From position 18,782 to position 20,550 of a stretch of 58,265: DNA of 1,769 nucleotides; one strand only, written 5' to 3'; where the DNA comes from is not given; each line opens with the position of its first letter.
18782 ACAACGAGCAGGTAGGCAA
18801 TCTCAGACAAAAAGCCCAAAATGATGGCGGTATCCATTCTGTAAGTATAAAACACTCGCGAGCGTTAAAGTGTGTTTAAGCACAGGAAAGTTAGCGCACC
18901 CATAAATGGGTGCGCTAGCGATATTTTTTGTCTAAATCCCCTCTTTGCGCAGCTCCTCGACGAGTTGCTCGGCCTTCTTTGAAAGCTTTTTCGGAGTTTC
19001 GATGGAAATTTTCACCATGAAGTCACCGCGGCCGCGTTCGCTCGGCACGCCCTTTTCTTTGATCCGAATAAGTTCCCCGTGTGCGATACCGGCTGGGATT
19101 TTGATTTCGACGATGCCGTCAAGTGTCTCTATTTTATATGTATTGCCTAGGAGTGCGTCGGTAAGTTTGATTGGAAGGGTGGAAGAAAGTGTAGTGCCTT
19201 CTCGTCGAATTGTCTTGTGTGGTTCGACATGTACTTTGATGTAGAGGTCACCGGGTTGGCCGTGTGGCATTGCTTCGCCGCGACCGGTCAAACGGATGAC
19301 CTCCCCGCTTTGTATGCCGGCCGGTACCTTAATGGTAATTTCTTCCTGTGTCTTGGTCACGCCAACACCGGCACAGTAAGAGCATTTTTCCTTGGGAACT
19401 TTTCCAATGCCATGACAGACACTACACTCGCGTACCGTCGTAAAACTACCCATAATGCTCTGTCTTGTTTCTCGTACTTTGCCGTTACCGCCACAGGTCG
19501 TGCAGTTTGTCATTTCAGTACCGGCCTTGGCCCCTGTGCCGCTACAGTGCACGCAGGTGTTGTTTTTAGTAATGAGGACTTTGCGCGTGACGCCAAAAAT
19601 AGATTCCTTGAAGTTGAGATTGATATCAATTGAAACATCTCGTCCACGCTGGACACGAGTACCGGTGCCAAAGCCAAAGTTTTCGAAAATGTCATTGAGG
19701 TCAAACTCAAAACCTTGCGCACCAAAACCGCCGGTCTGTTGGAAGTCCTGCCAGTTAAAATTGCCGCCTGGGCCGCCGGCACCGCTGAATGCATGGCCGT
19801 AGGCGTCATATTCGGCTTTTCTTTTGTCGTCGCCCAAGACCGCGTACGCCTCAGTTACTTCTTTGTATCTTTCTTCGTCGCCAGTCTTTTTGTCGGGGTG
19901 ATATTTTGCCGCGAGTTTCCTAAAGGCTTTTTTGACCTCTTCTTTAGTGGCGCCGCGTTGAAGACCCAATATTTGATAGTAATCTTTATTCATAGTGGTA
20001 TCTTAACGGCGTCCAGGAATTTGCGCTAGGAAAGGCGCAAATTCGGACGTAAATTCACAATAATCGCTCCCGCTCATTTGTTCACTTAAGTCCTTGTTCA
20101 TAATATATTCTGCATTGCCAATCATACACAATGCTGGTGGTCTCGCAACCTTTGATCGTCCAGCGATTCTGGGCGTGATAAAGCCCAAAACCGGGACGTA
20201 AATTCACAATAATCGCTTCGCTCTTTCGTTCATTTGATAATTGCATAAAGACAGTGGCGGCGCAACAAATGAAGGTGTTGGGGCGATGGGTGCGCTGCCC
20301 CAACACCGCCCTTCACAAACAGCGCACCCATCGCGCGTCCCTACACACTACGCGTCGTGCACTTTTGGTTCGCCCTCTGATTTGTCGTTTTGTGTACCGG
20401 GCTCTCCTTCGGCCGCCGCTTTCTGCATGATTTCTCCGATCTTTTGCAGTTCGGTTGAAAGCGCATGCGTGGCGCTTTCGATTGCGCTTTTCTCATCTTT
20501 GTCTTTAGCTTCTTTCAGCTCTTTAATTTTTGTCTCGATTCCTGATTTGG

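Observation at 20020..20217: Novel structured RNA repeat with compensatory substitutions: two tandem copies between dnaK and dnaJ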

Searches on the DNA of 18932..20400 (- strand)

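Call 7: search_rna_families(source=window, start=19950, end=20400, threshold=evalue, max_evalue=10)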
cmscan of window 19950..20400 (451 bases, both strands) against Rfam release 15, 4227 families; matches with E-value up to 10: 7.
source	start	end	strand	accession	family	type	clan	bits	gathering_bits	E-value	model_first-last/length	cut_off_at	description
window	20282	20335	-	RF03242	mir-1397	Gene; miRNA;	-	17.9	70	0.66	1-84/84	no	mir-1397 microRNA precursor family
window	20276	20345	+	RF03349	mir-3151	Gene; miRNA;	-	16.8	83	4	1-85/85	no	mir-3151 microRNA precursor family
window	20014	20108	-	RF02770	Ysr224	Gene; sRNA;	-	16.4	70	0.46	1-107/107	no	Yersinia sRNA 224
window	20270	20351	-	RF00719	mir-326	Gene; miRNA;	-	16.2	66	2.5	1-95/95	no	mir-326 microRNA precursor family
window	20271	20310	+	RF00715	mir-383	Gene; miRNA;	-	15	70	2.1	13-60/73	no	mir-383 microRNA precursor family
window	20295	20341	-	RF02040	HOTTIP_1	Gene; lncRNA;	-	13.2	50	2.3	1-57/57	no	HOXA transcript at the distal tip, conserved region 1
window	20068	20187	-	RF00065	snoR9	Gene; snRNA; snoRNA; CD-box;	CL00132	10.1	90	8.3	1-128/128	no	Small nucleolar RNA snoR9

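Call 25: build_rna_model(alignment_id=A1, structure=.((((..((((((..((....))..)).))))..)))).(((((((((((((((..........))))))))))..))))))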
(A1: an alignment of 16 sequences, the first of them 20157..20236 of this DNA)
Model R1 built from alignment A1 (16 sequences, 81 columns); structure: as given.
model positions 78; base pairs 27; branch points 1; effective number of sequences 2.04; information 0.725 bits per position. Calibrated on 0.2 Mb of random sequence (short: E-values are rough).
structure used (alignment columns):
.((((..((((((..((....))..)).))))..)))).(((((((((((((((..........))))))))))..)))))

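Call 26: search_with_rna_model(model_id=R1, sources=[window, L001, L002, L003, L004, L005, L006, L007, L008, L009, L010, L011, L012, L013, L014, L015, L016, L017, L018, L019, L020, L021, L022, L023, L024, L025, L026], max_evalue=1, make_alignment=true)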
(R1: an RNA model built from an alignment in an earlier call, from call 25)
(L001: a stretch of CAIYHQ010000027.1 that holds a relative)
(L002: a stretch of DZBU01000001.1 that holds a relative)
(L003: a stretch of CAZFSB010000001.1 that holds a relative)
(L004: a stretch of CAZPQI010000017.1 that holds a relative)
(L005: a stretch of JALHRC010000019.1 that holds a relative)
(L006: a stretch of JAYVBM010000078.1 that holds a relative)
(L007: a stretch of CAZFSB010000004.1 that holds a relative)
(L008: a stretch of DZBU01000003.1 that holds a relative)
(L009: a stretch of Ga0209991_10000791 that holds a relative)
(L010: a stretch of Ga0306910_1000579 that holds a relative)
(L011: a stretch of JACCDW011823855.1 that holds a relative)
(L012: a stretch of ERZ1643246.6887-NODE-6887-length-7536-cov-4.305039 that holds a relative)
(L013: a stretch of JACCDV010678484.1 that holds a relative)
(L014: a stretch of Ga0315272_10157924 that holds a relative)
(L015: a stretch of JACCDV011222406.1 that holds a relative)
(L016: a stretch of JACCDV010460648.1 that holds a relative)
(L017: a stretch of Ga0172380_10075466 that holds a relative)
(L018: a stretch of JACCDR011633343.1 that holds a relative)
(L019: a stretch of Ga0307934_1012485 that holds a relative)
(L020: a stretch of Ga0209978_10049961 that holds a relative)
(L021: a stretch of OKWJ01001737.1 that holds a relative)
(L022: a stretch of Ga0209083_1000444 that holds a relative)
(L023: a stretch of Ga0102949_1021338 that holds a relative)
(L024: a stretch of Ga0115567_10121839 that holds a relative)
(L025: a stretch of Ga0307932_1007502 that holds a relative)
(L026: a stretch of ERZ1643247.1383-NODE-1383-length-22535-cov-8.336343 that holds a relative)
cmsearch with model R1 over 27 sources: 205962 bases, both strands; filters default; matches with E-value up to 1: 29.
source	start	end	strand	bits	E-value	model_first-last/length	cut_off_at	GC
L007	5501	5578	+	100.9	1.7e-21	1-78/78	no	0.47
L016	23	100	+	99.6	3.5e-21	1-78/78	no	0.4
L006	1759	1836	-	98.7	5.8e-21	1-78/78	no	0.41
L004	5726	5804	+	95.2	3.9e-20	1-78/78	no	0.43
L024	108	185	+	94.1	7.2e-20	1-78/78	no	0.44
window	20010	20088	-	93.2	1.2e-19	1-78/78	no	0.46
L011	751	829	+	92.3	1.9e-19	1-78/78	no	0.46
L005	5961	6037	+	91.7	2.7e-19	1-78/78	no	0.43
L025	986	1063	+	90.4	5.6e-19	1-78/78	no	0.53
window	12616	12695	-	88.1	2e-18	1-78/78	no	0.41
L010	1656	1735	-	84.4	1.5e-17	1-78/78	no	0.41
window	20157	20236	-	84.2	1.7e-17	1-78/78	no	0.47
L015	129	208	+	83.6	2.4e-17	1-78/78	no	0.52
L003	5607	5683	-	71.2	2.3e-14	1-78/78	no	0.49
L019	2727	2805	+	70.2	3.8e-14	1-78/78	no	0.35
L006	3854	3970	-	68.5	1e-13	1-78/78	no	0.52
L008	3623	3692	+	66.9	2.5e-13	1-78/78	no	0.46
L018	1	53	-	57.3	4.9e-11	1-53/78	3'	0.36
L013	4439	4495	+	56.4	8e-11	1-78/78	no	0.37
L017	2376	2431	-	55.4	1.4e-10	1-78/78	no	0.38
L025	898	972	+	45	4.5e-08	1-78/78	no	0.45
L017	636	710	+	26.3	0.0014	1-78/78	no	0.29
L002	5211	5282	+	19.1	0.075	1-78/78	no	0.52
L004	5765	5823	-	18.9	0.084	1-78/78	no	0.42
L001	5634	5714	-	15.1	0.66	1-78/78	no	0.38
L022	2807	2887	+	15.1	0.66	1-78/78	no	0.38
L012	1333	1392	-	14.5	0.91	1-78/78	no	0.57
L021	4135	4194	+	14.5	0.91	1-78/78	no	0.57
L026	1146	1205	-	14.5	0.91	1-78/78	no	0.57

Alignment A2: 29 matches aligned to the model, 138 columns, each read 5' to 3' on its own strand. Consensus structure (alignment columns), stored with it:
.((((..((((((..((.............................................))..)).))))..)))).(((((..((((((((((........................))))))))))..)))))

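Call 27: search_with_rna_model(model_id=R1, source=window, filters=off, max_evalue=10)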
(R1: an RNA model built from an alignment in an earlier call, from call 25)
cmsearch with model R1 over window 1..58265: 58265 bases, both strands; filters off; matches with E-value up to 10: 13.
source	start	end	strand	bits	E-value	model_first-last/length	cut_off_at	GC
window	20010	20088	-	93.2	3.4e-20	1-78/78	no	0.46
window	12616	12695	-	88.1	5.6e-19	1-78/78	no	0.41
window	20157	20236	-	84.2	4.8e-18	1-78/78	no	0.47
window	16553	16632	-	13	0.6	1-78/78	no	0.39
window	12476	12542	-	12.3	0.91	1-78/78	no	0.37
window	48710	48794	+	11.5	1.4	1-78/78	no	0.65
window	19955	20049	+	11.4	1.4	1-78/78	no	0.43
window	12591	12657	+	10.1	3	1-78/78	no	0.36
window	53994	54086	+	9.9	3.4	1-78/78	no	0.51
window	48851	48928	-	9.8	3.5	1-78/78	no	0.46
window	54399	54453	+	8.4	7.8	1-78/78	no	0.47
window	45643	45674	+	8.3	8.1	43-74/78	no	0.44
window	26084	26141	+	8.1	9.1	1-78/78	no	0.43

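Call 47: search_dna_similar(query=window:20005-20095:-, collection=phages, mode=distant, max_evalue=1)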
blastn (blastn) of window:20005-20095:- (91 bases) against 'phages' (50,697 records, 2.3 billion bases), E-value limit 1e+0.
No match.
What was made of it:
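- Tried and rejected: There is no blastn hit in 50,697 phage records (call 47).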

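Call 49: search_with_rna_model(model_id=R1, sources=[L027, L028, L029, L030, L033, L034, L035], max_evalue=1)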
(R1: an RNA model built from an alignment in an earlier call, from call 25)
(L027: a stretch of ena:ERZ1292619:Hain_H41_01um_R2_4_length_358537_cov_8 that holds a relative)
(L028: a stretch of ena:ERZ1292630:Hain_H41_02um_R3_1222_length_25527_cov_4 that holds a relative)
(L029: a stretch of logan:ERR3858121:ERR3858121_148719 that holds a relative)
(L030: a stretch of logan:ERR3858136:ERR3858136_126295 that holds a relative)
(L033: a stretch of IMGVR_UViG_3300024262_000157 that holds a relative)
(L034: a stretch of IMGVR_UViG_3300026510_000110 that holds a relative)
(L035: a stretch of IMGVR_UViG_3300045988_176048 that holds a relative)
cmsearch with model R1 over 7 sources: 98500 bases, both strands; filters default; matches with E-value up to 1: 12.
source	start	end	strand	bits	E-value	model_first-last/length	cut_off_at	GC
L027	9906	9984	+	93.2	5.7e-20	1-78/78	no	0.46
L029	1353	1431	+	93.2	5.7e-20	1-78/78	no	0.46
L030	1725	1803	+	93.2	5.7e-20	1-78/78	no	0.46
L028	9906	9984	+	92.1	1.1e-19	1-78/78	no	0.44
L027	17299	17378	+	88.1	9.4e-19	1-78/78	no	0.41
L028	17299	17378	+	88.1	9.4e-19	1-78/78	no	0.41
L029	8746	8825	+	88.1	9.4e-19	1-78/78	no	0.41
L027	9758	9837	+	84.2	8.1e-18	1-78/78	no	0.47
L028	9758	9837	+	84.2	8.1e-18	1-78/78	no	0.47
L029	1205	1284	+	84.2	8.1e-18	1-78/78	no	0.47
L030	1577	1656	+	84.2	8.1e-18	1-78/78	no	0.47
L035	2819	2871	-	20.5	0.016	1-78/78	no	0.23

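Call 55: search_with_rna_model(model_id=R1, sources=[L036, L037, L038, L039, L040, L041, L042], max_evalue=5)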
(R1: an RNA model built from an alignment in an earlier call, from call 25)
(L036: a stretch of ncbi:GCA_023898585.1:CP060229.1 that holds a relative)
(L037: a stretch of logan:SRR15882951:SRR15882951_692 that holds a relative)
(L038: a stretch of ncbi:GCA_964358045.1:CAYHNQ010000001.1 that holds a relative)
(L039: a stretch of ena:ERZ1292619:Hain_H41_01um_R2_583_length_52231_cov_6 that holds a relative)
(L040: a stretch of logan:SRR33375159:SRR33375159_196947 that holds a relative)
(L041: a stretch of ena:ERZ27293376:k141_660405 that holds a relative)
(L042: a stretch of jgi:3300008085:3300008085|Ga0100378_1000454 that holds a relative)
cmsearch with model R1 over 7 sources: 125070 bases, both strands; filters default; matches with E-value up to 5: 4.
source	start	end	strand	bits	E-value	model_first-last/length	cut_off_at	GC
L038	18119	18199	+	76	9.5e-16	1-78/78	no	0.51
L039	13568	13648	+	76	9.5e-16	1-78/78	no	0.51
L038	14015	14082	-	13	1.3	1-78/78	no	0.35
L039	9464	9531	-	13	1.3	1-78/78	no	0.35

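Call 57: search_rna_families(sources=[L036, L038, L040, L041], threshold=gathering)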
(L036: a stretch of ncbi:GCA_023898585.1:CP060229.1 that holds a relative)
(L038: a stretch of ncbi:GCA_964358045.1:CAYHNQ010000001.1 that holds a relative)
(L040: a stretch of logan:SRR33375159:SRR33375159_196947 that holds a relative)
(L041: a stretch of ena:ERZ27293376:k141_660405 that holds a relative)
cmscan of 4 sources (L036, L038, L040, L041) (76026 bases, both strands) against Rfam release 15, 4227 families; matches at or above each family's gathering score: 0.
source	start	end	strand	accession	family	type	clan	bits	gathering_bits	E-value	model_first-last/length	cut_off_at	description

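Call 62: search_with_rna_model(model_id=R1, sources=[window, L003, L004, L005, L006, L007, L008, L010, L011, L015, L016, L019, L024, L025, L038], max_evalue=0.000001, make_alignment=true)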
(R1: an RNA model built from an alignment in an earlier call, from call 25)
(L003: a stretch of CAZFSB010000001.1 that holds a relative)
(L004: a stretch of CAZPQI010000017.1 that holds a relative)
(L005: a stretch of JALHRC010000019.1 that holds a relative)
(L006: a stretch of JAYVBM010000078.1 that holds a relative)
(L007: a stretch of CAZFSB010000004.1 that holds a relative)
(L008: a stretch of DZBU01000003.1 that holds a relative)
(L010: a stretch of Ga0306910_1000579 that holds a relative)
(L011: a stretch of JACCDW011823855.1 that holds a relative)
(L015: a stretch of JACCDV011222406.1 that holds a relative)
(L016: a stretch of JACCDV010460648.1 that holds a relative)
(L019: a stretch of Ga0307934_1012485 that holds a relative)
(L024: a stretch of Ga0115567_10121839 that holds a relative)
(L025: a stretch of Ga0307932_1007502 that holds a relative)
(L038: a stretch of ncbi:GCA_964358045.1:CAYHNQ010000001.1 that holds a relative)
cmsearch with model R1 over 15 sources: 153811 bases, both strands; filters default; matches with E-value up to 0.000001: 19.
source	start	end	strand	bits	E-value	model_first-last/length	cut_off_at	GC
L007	5501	5578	+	100.9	1.2e-21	1-78/78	no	0.47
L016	23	100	+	99.6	2.6e-21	1-78/78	no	0.4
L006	1759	1836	-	98.7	4.3e-21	1-78/78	no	0.41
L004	5726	5804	+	95.2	2.9e-20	1-78/78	no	0.43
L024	108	185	+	94.1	5.3e-20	1-78/78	no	0.44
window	20010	20088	-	93.2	9e-20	1-78/78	no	0.46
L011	751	829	+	92.3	1.4e-19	1-78/78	no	0.46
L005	5961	6037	+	91.7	2e-19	1-78/78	no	0.43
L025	986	1063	+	90.4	4.2e-19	1-78/78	no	0.53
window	12616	12695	-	88.1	1.5e-18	1-78/78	no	0.41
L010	1656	1735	-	84.4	1.1e-17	1-78/78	no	0.41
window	20157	20236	-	84.2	1.3e-17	1-78/78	no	0.47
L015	129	208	+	83.6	1.8e-17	1-78/78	no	0.52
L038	18119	18199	+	76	1.2e-15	1-78/78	no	0.51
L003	5607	5683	-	71.2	1.7e-14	1-78/78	no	0.49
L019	2727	2805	+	70.2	2.9e-14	1-78/78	no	0.35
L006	3854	3970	-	68.5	7.7e-14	1-78/78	no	0.52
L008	3623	3692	+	66.9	1.8e-13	1-78/78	no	0.46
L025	898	972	+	45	3.4e-08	1-78/78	no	0.45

Alignment A5: 19 matches aligned to the model, 123 columns, each read 5' to 3' on its own strand. Consensus structure (alignment columns), stored with it:
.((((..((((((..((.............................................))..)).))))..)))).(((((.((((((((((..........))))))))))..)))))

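Call 78: build_rna_model(alignment_id=A5)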
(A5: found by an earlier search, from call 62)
Model R2 built from alignment A5 (19 sequences, 123 columns); structure: stored with the alignment.
model positions 78; base pairs 27; branch points 1; effective number of sequences 2.29; information 0.725 bits per position. Calibrated on 0.2 Mb of random sequence (short: E-values are rough).
structure used (alignment columns):
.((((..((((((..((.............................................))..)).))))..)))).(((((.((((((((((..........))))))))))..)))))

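Call 79: search_with_rna_model(model_id=R2, source=window, filters=off, max_evalue=5)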
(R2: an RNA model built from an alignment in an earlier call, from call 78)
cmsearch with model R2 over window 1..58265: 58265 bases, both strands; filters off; matches with E-value up to 5: 14.
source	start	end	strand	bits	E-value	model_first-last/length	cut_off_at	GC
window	20010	20088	-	92.5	2.9e-17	1-78/78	no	0.46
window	12616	12695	-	87.4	3.4e-16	1-78/78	no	0.41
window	20157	20236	-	82.6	3.3e-15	1-78/78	no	0.47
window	16553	16632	-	13.7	0.72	1-78/78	no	0.39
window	19955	20049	+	13.5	0.8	1-78/78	no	0.43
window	12476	12542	-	13.4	0.84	1-78/78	no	0.37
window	12591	12657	+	12.7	1.2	1-78/78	no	0.36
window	41506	41642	-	11.8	1.8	1-78/78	no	0.45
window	45623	45677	+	11.6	1.9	1-78/78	no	0.45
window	48710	48794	+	11.4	2.1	1-78/78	no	0.65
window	8128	8253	+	10.2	3.8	1-78/78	no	0.58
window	26084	26141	+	10.1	4.1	1-78/78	no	0.43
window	12455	12522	+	10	4.1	1-78/78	no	0.41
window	53994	54086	+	9.7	4.9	1-78/78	no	0.51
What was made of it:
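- Checked: Full extents are C 20157-20236, B 20010-20088 and A 12616-12695 (calls 26, 79).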

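Call 80: search_with_rna_model(model_id=R2, sources=[L002, L003, L004, L005, L006, L007, L008, L010, L011, L013, L015, L016, L017, L018, L019, L024, L025, L036, L038, L040, L041], max_evalue=0.1)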
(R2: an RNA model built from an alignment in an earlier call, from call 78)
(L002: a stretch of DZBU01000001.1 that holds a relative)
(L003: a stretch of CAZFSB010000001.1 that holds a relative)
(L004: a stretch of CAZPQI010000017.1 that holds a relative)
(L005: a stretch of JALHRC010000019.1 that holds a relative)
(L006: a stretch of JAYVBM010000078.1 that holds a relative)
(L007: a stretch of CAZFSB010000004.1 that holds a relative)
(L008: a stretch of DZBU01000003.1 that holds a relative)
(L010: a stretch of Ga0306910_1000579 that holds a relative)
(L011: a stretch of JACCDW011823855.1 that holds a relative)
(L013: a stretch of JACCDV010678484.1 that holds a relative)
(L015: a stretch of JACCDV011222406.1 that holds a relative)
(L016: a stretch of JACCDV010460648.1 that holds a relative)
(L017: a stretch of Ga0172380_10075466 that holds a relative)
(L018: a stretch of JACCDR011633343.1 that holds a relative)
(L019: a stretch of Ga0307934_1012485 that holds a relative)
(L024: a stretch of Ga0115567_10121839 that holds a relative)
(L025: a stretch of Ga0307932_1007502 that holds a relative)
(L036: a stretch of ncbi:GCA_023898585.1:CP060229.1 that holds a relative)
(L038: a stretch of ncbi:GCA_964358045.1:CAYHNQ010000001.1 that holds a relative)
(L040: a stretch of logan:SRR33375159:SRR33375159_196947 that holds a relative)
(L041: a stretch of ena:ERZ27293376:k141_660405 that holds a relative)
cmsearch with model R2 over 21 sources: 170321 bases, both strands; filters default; matches with E-value up to 0.1: 22.
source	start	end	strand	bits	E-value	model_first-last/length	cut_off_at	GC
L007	5501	5578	+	100.5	1.8e-18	1-78/78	no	0.47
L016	23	100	+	97.6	7.4e-18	1-78/78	no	0.4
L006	1759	1836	-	97.3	8.4e-18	1-78/78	no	0.41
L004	5726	5804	+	95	2.5e-17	1-78/78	no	0.43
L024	108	185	+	93.1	6.4e-17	1-78/78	no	0.44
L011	751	829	+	92.9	6.9e-17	1-78/78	no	0.46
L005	5961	6037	+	90.5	2.2e-16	1-78/78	no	0.43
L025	986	1063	+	88.7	5.3e-16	1-78/78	no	0.53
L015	129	208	+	82.9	8.4e-15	1-78/78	no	0.52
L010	1656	1735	-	82.8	8.8e-15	1-78/78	no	0.41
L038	18119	18199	+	79.2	5.1e-14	1-78/78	no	0.51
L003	5607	5683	-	76.9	1.5e-13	1-78/78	no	0.49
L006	3854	3970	-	72.5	1.2e-12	1-78/78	no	0.52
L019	2727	2805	+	69.4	5.3e-12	1-78/78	no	0.35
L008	3623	3692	+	65.7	3.2e-11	1-78/78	no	0.46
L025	898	972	+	63.9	7.5e-11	1-78/78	no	0.45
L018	1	53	-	55.6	4.1e-09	1-53/78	3'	0.36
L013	4439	4495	+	54.3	7.4e-09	1-78/78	no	0.37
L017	2376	2431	-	53.7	1e-08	1-78/78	no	0.38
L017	636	710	+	25.1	0.0089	1-78/78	no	0.29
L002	5217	5282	+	22.7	0.029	1-78/78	no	0.52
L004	5765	5823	-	20.5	0.08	1-78/78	no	0.42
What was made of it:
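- The covariance model separates members (45-101 bits) cleanly from background (calls 26, 62, 80).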

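Call 85: search_with_rna_model(model_id=R2, sources=[L043, L044], max_evalue=1)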
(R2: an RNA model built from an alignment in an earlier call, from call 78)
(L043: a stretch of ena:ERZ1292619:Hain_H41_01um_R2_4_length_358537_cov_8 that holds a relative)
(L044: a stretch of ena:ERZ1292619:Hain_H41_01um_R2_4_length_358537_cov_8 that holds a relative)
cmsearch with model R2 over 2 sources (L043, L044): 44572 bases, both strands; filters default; matches with E-value up to 1: 0.
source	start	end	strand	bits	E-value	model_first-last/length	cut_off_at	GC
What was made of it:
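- On REP / BIME: There are 3 copies in ~78 kb (calls 79, 85).
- The window holds exactly 3 copies, and there are none in 10 kb on either side (calls 27, 79, 85).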
